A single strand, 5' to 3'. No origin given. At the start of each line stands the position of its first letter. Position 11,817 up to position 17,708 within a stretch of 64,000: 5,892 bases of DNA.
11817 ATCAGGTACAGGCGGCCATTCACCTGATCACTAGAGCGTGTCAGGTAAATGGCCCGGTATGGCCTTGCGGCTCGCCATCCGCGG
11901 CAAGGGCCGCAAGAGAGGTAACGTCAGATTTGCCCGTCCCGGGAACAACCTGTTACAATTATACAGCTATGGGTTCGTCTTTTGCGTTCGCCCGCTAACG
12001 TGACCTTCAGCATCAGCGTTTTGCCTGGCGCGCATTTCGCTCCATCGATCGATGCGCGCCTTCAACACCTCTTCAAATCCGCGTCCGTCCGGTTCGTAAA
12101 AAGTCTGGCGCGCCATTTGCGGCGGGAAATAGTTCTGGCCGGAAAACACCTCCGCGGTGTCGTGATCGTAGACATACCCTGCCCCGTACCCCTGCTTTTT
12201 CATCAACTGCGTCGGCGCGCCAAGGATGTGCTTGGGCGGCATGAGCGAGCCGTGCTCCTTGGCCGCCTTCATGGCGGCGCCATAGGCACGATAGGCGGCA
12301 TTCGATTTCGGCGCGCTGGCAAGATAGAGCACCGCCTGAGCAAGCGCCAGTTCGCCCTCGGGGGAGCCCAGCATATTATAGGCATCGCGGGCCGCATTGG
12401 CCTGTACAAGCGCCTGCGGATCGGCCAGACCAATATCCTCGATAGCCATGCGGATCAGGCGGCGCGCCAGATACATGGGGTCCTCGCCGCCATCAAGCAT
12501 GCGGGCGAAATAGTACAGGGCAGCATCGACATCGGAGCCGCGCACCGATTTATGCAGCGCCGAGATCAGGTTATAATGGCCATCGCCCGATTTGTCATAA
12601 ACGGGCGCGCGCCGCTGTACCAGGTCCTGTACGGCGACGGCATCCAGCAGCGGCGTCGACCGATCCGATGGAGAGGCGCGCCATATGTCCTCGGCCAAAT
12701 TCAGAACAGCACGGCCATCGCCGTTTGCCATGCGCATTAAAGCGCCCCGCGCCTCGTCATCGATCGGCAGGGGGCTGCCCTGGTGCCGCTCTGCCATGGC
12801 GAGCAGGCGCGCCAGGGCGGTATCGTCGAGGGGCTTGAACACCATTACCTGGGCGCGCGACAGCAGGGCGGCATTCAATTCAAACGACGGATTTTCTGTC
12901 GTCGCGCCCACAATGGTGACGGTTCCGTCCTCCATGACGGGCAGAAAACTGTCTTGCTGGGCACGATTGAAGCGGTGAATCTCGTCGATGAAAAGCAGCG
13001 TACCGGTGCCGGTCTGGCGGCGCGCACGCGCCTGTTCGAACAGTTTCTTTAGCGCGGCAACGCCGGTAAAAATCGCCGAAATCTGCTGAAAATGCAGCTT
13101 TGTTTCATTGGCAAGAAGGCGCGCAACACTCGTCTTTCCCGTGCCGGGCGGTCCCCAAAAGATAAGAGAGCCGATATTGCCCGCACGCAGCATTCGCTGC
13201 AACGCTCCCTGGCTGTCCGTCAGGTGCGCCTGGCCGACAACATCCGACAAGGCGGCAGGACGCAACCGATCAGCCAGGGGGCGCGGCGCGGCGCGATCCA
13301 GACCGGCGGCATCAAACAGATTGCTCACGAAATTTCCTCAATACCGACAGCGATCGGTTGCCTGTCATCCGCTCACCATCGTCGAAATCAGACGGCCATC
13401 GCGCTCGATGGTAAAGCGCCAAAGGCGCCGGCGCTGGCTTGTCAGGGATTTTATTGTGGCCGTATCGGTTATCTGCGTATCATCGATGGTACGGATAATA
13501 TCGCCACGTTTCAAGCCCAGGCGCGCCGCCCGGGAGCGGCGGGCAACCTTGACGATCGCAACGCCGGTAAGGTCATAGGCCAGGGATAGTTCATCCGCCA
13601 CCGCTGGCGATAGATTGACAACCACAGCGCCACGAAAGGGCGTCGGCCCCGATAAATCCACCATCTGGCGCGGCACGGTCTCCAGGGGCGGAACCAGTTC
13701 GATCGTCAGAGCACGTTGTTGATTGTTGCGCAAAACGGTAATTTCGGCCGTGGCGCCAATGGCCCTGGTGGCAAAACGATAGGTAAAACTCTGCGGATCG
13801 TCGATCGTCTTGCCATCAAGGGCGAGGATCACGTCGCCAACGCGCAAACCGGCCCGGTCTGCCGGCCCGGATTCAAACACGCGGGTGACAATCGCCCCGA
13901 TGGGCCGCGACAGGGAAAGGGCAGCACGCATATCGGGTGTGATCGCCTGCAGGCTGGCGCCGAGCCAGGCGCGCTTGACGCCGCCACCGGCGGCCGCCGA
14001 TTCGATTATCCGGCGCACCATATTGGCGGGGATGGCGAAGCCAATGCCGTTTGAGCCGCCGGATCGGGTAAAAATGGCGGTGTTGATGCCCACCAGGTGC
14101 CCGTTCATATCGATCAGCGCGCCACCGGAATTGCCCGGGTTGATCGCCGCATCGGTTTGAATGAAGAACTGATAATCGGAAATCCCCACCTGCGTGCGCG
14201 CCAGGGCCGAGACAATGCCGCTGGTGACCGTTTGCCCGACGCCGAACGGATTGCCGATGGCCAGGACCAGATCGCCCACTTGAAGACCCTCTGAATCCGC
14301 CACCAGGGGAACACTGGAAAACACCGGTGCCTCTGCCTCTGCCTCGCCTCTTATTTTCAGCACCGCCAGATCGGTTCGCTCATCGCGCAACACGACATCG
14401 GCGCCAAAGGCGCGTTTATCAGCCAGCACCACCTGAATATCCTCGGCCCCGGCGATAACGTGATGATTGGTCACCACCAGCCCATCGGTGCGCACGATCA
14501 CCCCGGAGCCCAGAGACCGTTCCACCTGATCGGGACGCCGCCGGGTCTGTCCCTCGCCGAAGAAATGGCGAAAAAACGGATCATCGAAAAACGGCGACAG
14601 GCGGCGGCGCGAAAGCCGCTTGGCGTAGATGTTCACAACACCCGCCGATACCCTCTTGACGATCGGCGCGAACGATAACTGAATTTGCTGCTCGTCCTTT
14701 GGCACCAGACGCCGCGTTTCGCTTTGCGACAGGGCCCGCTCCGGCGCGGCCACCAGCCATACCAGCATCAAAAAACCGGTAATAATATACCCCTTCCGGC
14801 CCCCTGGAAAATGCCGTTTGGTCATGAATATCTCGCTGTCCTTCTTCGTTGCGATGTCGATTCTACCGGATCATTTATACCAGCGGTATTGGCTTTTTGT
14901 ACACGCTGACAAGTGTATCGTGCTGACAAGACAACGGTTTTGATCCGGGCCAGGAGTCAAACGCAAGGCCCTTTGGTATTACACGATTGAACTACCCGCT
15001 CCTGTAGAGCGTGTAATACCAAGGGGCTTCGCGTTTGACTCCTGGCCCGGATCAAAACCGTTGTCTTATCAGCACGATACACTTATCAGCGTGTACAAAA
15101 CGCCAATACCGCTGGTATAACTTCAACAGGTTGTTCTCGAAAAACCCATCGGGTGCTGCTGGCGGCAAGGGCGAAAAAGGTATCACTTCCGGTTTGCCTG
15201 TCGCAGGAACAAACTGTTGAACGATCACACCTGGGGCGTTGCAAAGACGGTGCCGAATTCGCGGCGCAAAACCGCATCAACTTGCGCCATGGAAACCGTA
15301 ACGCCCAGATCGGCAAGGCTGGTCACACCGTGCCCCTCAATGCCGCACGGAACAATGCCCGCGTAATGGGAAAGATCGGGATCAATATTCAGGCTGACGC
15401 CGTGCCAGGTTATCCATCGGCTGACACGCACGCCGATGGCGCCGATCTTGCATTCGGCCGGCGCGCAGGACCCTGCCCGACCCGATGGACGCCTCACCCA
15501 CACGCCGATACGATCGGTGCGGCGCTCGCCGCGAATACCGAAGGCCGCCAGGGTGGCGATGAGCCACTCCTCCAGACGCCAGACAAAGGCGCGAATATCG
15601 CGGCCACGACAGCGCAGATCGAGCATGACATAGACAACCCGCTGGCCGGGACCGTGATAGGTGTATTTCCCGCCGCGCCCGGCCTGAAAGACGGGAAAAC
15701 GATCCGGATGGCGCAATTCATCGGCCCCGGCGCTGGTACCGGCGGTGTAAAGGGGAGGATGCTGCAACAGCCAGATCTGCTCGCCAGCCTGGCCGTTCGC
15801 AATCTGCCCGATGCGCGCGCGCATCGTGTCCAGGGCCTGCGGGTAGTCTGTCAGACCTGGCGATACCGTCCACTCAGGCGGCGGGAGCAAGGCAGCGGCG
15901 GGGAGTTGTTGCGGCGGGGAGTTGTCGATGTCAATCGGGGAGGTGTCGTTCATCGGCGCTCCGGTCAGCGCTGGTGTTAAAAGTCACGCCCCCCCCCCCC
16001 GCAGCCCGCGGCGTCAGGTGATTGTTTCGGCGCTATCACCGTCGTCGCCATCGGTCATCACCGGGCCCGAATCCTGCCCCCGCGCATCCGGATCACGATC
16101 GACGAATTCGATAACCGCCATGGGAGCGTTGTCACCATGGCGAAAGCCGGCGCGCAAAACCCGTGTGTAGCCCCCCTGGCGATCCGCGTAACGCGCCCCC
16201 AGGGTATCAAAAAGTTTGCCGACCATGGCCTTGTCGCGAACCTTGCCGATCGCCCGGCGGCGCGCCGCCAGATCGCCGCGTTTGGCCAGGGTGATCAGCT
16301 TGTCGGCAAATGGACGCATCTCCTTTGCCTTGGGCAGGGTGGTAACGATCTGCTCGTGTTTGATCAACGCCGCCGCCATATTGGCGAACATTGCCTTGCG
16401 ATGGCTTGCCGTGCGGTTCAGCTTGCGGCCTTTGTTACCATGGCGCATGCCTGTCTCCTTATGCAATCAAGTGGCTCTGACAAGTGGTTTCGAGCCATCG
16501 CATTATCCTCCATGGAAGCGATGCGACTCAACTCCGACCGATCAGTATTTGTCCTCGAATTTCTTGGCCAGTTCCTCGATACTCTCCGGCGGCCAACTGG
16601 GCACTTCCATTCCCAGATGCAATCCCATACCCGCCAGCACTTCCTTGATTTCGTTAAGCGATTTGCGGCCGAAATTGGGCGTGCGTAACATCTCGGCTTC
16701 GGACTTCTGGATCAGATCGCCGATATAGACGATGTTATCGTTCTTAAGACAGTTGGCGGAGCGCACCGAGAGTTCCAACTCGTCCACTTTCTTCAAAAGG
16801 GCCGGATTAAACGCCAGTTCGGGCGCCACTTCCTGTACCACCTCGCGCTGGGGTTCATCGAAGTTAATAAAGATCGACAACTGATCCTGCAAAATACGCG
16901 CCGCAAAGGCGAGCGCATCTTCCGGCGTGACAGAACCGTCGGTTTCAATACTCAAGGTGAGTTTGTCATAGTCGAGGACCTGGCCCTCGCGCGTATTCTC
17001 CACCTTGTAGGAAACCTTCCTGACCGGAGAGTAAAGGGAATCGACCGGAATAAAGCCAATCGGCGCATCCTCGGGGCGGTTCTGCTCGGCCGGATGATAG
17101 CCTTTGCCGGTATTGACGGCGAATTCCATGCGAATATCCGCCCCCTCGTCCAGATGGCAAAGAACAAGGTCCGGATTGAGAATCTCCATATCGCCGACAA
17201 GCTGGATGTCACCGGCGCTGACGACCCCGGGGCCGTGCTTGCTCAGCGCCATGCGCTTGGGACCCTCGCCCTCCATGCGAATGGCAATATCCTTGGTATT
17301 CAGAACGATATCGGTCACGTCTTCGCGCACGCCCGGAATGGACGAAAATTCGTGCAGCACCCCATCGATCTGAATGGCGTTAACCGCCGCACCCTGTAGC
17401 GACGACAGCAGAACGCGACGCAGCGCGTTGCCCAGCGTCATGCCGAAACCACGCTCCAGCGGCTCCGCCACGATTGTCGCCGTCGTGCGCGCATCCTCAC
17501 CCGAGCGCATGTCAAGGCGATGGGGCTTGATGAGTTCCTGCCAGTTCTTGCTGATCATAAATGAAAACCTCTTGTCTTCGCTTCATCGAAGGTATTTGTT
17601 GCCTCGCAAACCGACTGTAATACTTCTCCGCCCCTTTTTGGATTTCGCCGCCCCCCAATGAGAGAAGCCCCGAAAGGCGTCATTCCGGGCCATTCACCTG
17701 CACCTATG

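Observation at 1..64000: Intergenic space is saturated with at least six families of nested palindromic MITE-like elements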

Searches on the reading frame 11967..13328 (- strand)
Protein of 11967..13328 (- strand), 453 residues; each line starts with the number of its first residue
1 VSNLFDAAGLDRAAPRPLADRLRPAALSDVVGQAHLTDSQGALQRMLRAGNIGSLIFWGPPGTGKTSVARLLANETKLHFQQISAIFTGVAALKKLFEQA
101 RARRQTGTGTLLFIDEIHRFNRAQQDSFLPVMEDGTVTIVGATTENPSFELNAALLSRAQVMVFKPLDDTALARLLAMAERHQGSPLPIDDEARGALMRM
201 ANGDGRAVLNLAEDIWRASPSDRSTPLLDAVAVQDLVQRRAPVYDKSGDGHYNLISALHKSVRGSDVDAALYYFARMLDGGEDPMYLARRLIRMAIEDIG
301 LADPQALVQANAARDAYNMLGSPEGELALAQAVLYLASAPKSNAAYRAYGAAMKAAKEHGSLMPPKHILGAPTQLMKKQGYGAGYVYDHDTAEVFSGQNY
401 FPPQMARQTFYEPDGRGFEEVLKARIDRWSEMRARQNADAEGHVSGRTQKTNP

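Call 48: search_protein_families(library=pfam, proteins=[window:11967-13328:-], max_evalue=0.00001)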
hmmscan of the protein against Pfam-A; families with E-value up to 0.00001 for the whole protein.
window:11967-13328:- (453 aa): 8 families
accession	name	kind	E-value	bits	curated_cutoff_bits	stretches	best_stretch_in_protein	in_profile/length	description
PF12002.13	MgsA_C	-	1.1e-64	217.8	27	1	264-429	1-166/167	MgsA AAA+ ATPase C terminal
PF16193.11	AAA_assoc_2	-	1.5e-22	80.1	34.3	1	185-263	3-81/81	AAA C-terminal domain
PF00004.35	AAA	-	1.9e-18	67.6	21.2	1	55-166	1-130/131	ATPase family associated with various cellular activities (AAA)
PF05496.18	RuvB_N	-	3.7e-15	56.5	27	1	22-141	1-118/159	Holliday junction DNA helicase RuvB P-loop domain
PF07728.20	AAA_5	-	9.9e-08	32.5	22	1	55-145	2-103/139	AAA domain (dynein-related subfamily)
PF07726.17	AAA_3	-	9.4e-07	29.2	27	1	57-147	4-101/131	ATPase family associated with various cellular activities (AAA)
PF00158.32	Sigma54_activat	-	3.3e-06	27.3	20.2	0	106-146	91-131/168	Sigma-54 interaction domain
PF13191.12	AAA_16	-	5.7e-06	27.4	32.6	0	43-83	16-63/167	AAA ATPase domain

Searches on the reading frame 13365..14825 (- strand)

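Call 48: search_protein_families(library=pfam, proteins=[window:13365-14825:-], max_evalue=0.00001)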
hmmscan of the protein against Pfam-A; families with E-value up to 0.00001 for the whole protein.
window:13365-14825:- (486 aa): 6 families
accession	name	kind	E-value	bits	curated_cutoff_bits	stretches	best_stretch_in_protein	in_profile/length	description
PF13365.12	Trypsin_2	-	2.6e-30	106.5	27.6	1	106-247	1-144/144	Trypsin-like peptidase domain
PF13180.12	PDZ_2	-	1.4e-24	86.6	27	2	289-377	4-80/80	PDZ domain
PF00089.32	Trypsin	-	1.5e-20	74.5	20.6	1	94-274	9-220/220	Trypsin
PF17820.7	PDZ_6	-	5.6e-20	71.3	27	1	312-348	1-35/54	PDZ domain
PF00595.29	PDZ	-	2.4e-13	50.7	23.2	1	285-342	9-58/81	PDZ domain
PF14685.13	PDZ_Tricorn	-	2.3e-06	27.9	25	0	320-374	31-87/88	Tricorn protease PDZ domain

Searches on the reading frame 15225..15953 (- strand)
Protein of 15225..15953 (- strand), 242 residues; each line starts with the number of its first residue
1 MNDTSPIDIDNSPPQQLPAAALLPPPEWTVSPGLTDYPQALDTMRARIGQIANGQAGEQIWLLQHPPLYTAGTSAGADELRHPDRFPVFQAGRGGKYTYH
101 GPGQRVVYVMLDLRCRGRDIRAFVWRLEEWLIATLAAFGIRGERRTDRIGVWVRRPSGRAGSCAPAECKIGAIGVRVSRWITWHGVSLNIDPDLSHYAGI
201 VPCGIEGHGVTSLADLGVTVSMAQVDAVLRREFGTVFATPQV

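Call 48: search_protein_families(library=pfam, proteins=[window:15225-15953:-], max_evalue=0.00001)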
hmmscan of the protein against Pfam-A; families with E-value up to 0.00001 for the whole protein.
window:15225-15953:- (242 aa): 1 family
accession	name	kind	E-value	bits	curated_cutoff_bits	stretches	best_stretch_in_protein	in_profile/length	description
PF21948.1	LplA-B_cat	-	2.6e-35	122.6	27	1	36-233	1-199/200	Lipoyl protein ligase A/B catalytic domain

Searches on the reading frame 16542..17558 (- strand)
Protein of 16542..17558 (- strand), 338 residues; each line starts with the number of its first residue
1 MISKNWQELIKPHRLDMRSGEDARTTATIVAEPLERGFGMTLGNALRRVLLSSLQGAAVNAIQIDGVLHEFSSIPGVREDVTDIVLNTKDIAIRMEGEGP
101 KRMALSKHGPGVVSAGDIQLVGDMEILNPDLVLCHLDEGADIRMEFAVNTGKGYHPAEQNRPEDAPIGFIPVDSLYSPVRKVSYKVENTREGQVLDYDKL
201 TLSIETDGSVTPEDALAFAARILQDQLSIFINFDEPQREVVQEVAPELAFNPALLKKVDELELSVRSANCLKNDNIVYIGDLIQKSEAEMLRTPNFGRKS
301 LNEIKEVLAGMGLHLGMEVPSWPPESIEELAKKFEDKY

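Call 13: find_encoding_contigs(protein=window:16542-17558:-, flank=10000, max_places=10)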
Protein window:16542-17558:- (338 aa): no gene with exactly this product is on record in the collection.

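Call 20: find_homologous_proteins(query=window:16542-17558:-, max_evalue=1e-100)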
Query window:16542-17558:- (338 aa): 7999 proteins with E <= 1e-100 among 8000 candidates; the best 120 are listed.
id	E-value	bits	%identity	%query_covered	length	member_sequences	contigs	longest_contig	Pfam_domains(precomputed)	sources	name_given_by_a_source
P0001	1.0e-219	746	100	100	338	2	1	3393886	PF01000.32,PF03118.22,PF01193.30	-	-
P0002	6.9e-203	691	77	96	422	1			PF01000.32,PF03118.22,PF01193.30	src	-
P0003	5.2e-186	636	84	100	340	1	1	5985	PF01000.32,PF03118.22,PF01193.30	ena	-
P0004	7.1e-186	635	83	100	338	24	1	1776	PF01000.32,PF03118.22,PF01193.30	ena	-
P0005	9.9e-186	635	83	100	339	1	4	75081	PF01000.32,PF03118.22,PF01193.30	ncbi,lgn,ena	-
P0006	1.1e-185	635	83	100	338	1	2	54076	PF01000.32,PF03118.22,PF01193.30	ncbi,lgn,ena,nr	ncbi:MAG: DNA-directed RNA polymerase subunit alpha [Hyphomicrobiales bacterium]|nr:DNA-directed RNA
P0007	2.1e-185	634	83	100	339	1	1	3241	PF01000.32,PF03118.22,PF01193.30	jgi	-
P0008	9.9e-185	631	83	100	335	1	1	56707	PF01000.32,PF03118.22,PF01193.30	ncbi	ncbi:MAG: DNA-directed RNA polymerase subunit alpha [Pseudomonadota bacterium]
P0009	1.4e-184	631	83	100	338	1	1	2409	PF01000.32,PF03118.22,PF01193.30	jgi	jgi:DNA-directed RNA polymerase subunit alpha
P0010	1.4e-184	631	82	99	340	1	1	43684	PF01000.32,PF03118.22,PF01193.30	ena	-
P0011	1.9e-184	630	83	100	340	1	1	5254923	PF01000.32,PF03118.22,PF01193.30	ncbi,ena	-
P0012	3.8e-184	629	82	100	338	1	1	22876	PF01000.32,PF03118.22,PF01193.30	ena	-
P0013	4.3e-184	629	82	100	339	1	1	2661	PF01000.32,PF03118.22,PF01193.30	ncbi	-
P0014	5.8e-184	629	83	100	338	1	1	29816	PF01000.32,PF03118.22,PF01193.30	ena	-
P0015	6.6e-184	629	83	100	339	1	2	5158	PF01000.32,PF03118.22,PF01193.30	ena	-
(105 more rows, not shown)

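Call 22: find_encoding_contigs(protein=P0002, flank=10000, max_places=5)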
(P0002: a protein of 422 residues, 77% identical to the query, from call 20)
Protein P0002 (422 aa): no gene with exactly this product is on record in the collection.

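Call 23: list_cluster_members(proteins=[P0001])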
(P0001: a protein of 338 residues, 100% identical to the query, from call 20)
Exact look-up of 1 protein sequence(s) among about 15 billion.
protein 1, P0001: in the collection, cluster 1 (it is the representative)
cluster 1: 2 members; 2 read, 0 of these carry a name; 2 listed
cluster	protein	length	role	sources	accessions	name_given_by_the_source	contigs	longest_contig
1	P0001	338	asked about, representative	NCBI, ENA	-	-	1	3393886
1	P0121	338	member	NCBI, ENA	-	-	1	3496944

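Call 24: find_encoding_contigs(protein=P0121, flank=10000, max_places=5)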
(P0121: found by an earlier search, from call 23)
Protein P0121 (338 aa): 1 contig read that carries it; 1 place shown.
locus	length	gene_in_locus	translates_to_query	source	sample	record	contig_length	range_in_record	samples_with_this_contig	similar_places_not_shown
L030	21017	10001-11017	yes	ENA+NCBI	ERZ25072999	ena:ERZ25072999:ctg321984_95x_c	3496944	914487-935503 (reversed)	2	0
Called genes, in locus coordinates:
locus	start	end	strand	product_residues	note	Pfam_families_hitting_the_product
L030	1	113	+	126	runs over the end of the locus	PF00237:Ribosomal_L22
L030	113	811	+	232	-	PF07650:KH_2, PF00189:Ribosomal_S3_C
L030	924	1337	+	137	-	PF00252:Ribosomal_L16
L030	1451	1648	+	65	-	PF00831:Ribosomal_L29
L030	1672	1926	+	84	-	PF00366:Ribosomal_S17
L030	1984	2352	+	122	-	PF00238:Ribosomal_L14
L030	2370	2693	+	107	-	PF00467:KOW (weak), PF17136:ribosomal_L24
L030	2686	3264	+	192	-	PF00281:Ribosomal_L5, PF00673:Ribosomal_L5_C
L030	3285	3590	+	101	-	PF00253:Ribosomal_S14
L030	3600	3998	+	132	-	PF00410:Ribosomal_S8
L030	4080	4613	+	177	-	PF00347:Ribosomal_L6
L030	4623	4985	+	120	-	PF00861:Ribosomal_L18p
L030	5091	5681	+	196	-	PF00333:Ribosomal_S5, PF03719:Ribosomal_S5_C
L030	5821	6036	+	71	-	PF00327:Ribosomal_L30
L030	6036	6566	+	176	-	PF00828:Ribosomal_L27A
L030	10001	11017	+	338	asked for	PF01193:RNA_pol_L, PF01000:RNA_pol_A_bac, PF03118:RNA_pol_A_CTD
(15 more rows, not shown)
